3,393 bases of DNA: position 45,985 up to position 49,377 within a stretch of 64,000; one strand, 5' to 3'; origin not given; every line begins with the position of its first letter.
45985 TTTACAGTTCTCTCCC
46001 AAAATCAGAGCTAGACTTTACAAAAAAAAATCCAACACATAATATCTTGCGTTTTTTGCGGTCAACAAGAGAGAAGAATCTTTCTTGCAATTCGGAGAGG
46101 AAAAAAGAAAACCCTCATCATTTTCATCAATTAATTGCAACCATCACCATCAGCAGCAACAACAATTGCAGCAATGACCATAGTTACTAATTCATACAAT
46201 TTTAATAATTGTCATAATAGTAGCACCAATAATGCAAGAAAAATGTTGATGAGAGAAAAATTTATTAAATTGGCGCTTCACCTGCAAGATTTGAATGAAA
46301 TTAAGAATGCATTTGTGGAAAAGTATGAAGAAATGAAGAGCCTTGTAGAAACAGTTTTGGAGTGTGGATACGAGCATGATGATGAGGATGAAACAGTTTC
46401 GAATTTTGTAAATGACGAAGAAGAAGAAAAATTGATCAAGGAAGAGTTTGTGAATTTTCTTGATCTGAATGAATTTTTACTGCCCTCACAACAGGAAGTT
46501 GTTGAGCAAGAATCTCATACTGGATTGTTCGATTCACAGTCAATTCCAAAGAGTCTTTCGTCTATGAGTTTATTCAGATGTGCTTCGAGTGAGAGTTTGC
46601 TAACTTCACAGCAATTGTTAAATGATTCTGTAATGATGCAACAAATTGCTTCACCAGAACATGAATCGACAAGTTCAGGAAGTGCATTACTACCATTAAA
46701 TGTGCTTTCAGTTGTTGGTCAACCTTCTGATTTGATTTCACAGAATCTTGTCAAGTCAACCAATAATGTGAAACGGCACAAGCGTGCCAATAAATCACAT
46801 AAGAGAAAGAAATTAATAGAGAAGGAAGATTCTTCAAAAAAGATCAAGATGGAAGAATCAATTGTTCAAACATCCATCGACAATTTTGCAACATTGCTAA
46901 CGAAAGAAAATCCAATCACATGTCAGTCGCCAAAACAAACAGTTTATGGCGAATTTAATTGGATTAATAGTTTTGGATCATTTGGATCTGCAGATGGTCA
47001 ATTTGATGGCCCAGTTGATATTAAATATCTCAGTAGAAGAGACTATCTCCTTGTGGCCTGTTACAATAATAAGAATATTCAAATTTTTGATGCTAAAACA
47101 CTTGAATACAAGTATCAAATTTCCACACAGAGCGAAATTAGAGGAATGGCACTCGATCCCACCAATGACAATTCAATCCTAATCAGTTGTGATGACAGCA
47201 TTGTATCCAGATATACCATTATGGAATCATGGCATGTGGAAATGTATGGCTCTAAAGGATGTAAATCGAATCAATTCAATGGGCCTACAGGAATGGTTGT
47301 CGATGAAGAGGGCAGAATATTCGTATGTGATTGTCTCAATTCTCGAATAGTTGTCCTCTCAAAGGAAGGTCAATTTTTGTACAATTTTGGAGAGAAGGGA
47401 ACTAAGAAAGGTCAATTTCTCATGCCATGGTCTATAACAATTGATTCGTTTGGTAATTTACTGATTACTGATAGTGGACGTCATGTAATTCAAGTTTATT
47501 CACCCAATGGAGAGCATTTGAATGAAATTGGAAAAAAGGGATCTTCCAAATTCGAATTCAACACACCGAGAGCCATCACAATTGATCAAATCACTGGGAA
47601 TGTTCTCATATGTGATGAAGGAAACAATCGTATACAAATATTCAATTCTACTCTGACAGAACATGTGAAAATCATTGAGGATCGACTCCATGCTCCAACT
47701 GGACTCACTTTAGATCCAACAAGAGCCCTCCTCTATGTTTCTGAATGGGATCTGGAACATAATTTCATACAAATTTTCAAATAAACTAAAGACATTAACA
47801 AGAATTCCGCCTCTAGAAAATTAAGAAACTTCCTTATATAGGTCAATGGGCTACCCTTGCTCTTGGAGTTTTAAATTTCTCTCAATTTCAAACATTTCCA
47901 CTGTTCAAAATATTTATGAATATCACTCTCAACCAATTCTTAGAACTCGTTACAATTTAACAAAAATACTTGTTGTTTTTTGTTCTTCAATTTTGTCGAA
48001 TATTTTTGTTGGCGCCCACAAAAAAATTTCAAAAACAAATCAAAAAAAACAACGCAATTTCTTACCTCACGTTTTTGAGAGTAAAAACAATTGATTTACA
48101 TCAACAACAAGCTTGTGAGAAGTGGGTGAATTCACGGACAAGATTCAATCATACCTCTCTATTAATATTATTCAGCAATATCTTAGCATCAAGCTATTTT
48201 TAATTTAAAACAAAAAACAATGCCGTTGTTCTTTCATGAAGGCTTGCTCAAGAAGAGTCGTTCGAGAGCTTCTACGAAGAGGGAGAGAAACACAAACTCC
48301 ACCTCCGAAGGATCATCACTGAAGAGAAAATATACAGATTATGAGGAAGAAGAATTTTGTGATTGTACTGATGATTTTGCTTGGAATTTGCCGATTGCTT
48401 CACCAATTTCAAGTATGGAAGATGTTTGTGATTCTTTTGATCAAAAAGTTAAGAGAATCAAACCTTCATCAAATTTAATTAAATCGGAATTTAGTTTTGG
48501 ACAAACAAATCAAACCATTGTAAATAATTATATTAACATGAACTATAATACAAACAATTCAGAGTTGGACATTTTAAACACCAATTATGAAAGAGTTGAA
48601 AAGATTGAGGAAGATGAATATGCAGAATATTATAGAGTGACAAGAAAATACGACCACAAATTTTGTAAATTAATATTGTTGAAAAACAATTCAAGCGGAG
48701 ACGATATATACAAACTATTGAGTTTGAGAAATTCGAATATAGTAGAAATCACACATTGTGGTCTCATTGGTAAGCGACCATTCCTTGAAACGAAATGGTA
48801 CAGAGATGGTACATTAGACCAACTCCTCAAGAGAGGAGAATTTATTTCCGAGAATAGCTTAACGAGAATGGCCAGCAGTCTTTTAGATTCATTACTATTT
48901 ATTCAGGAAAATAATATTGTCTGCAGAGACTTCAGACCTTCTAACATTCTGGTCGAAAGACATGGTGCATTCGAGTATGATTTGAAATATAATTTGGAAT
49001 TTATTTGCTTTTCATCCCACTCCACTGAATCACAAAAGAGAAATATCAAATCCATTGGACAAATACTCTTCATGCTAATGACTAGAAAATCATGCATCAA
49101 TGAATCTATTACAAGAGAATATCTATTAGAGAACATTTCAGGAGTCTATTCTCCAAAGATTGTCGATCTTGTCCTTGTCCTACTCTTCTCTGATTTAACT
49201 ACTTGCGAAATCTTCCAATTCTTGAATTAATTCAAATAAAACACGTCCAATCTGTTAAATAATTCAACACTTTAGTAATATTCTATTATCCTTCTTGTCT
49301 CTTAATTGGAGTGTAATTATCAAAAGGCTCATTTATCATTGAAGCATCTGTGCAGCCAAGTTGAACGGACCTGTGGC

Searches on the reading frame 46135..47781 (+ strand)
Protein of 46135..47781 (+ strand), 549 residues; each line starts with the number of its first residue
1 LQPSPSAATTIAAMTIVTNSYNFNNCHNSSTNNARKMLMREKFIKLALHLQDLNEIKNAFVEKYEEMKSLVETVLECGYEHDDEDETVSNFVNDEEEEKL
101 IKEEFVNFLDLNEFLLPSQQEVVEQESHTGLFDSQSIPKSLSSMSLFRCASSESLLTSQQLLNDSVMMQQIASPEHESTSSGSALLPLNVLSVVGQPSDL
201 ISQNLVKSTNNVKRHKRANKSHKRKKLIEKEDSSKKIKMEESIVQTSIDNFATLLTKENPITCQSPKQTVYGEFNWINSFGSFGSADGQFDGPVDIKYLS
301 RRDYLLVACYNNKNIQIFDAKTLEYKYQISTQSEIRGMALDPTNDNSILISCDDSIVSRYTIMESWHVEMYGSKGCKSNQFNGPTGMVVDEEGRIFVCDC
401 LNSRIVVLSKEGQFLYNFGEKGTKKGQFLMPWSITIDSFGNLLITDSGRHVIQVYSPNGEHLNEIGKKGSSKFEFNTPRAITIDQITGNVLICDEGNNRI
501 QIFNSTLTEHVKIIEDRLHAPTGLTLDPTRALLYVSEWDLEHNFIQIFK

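Call 25: search_protein_families(library=pfam, proteins=[window:46135-47781:+], max_evalue=0.001)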
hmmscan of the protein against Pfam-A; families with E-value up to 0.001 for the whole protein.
window:46135-47781:+ (549 aa): 3 families
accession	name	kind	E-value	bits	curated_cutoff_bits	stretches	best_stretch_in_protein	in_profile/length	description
PF01436.27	NHL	-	1.1e-22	79.3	20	3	381-407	1-27/28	NHL repeat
PF17170.10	DUF5128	-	2.7e-08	33.8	22.9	0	388-442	49-103/321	6-bladed beta-propeller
PF08450.18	SGL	-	1.4e-05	25.3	26.3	0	381-414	182-216/246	SMP-30/Gluconolactonase/LRE-like region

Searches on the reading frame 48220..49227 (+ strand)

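Call 25: search_protein_families(library=pfam, proteins=[window:48220-49227:+], max_evalue=0.001)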
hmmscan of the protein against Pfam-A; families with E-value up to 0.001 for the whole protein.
window:48220-49227:+ (336 aa): 2 families
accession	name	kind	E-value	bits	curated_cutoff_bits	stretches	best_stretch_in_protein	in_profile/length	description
PF00069.31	Pkinase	-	4.1e-09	36.6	31.7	1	155-250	35-136/263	Protein kinase domain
PF07714.23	PK_Tyr_Ser-Thr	-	2.8e-05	24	23.1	1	165-248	54-138/258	Protein tyrosine and serine/threonine kinase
